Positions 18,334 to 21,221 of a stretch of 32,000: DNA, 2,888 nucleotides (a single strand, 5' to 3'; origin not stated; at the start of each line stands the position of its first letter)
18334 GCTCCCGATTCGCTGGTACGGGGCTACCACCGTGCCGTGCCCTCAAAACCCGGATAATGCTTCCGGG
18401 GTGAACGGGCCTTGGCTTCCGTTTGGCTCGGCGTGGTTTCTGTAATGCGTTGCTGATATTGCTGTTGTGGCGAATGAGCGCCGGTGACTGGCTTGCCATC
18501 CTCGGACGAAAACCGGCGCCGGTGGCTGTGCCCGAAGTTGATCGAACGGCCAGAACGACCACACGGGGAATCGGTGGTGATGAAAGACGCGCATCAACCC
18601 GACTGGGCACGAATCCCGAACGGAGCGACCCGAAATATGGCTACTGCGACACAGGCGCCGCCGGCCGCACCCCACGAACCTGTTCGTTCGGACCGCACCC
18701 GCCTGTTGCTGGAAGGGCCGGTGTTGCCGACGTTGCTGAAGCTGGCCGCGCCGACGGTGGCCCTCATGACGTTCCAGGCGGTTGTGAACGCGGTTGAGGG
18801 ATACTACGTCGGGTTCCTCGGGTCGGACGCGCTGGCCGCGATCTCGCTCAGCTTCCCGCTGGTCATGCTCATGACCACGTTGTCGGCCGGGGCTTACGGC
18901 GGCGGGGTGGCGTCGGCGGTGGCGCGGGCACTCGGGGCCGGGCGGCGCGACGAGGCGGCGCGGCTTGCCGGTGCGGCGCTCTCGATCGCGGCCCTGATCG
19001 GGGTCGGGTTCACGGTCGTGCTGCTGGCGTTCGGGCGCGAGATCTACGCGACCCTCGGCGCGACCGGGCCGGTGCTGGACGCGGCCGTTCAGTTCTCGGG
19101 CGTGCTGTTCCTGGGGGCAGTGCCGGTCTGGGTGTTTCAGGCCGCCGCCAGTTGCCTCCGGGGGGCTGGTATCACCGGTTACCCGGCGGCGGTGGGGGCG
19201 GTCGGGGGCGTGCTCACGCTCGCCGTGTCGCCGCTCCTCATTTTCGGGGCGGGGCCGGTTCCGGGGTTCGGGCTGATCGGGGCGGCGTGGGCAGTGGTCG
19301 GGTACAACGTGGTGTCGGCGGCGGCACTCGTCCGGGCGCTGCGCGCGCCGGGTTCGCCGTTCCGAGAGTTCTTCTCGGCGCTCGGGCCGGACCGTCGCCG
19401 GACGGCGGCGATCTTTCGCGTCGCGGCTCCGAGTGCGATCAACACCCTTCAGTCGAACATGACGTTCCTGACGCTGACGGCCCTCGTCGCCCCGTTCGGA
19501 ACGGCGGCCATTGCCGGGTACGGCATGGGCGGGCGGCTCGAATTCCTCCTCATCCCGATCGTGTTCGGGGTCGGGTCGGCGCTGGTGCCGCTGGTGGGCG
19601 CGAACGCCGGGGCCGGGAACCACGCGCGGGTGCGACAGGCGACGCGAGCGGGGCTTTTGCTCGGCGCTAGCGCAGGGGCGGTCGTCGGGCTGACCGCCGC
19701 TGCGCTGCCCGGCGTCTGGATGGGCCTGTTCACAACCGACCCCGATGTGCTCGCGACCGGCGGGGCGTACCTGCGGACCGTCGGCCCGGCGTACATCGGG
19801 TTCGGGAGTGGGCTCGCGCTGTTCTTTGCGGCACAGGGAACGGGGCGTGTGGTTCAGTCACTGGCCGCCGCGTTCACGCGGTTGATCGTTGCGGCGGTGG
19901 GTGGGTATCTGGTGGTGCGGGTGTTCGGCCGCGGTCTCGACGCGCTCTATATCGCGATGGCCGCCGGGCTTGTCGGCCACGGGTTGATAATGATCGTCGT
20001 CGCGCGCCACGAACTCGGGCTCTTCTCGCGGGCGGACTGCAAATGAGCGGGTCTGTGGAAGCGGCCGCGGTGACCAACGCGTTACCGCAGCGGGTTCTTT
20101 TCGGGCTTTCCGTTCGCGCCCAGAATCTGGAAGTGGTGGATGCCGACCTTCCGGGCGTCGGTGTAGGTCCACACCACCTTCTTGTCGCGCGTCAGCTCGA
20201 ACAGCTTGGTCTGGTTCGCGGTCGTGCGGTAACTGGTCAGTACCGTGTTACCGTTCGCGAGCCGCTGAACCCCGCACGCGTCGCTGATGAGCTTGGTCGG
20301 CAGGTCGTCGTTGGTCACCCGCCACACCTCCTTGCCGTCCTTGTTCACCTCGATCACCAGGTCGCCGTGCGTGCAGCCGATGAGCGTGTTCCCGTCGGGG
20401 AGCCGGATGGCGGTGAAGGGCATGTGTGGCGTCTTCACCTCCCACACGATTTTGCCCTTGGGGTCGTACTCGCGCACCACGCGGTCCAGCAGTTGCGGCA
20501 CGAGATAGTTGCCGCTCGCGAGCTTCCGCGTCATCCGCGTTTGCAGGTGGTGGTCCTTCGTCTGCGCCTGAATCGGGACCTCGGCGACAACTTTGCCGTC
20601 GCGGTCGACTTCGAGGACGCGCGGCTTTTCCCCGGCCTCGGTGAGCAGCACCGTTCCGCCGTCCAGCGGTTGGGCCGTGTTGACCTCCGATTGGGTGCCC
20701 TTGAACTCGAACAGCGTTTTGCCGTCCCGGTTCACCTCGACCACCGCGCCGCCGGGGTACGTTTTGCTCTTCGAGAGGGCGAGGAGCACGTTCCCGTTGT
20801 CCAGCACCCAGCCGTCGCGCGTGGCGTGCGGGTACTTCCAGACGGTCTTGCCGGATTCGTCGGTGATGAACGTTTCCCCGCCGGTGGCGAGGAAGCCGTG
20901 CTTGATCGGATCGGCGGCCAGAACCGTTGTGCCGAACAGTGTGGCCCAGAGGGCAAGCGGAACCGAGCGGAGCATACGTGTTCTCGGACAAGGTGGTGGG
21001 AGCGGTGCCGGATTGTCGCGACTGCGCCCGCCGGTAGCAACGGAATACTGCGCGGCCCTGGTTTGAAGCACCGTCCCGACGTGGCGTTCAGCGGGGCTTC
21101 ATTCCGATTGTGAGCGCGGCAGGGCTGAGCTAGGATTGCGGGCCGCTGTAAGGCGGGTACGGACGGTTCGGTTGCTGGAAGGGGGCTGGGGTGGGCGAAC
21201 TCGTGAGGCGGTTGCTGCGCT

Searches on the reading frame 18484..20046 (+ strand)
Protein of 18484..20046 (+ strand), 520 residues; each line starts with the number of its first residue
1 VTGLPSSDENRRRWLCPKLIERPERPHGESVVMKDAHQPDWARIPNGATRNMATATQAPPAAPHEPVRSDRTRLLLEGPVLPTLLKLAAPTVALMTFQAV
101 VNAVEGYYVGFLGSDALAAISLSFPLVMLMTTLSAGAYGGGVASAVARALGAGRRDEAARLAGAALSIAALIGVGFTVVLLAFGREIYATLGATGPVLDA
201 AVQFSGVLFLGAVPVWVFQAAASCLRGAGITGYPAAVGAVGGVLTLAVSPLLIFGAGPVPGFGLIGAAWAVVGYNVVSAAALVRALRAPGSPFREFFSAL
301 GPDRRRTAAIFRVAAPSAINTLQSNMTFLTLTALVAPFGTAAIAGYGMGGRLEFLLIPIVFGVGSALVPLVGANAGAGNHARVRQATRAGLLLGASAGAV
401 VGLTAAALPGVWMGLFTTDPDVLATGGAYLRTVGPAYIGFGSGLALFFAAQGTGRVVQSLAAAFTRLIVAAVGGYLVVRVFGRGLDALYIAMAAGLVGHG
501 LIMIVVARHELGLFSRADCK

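Call 25: search_protein_families(library=pfam, proteins=[window:18484-20046:+], max_evalue=0.01)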
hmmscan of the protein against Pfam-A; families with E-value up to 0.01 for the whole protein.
window:18484-20046:+ (520 aa): 1 family
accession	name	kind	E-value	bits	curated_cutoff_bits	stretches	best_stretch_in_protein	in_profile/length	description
PF01554.23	MatE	-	1.3e-39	135.9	24.9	2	316-476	1-161/161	MatE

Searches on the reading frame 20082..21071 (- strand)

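Call 62: search_protein_families(library=pfam, proteins=[window:20082-21071:-], max_evalue=0.001)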
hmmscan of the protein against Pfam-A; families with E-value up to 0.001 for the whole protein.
window:20082-21071:- (329 aa): 4 families
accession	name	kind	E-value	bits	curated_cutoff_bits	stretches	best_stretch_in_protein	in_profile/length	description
PF22701.2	Mala_s_1-like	-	3e-13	50.4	27.5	1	113-256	23-170/195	Mal s 1 allergenic protein-like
PF13360.13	PQQ_2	-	1e-10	42.1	27.6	1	197-305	3-101/233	Outer membrane protein assembly factor BamB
PF14269.12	Arylsulfotran_2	-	2.1e-06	27.8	27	0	142-164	275-297/301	Arylsulfotransferase (ASST)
PF05935.17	Arylsulfotrans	-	7.9e-05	22.3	24.2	0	144-252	20-141/374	Arylsulfotransferase (ASST)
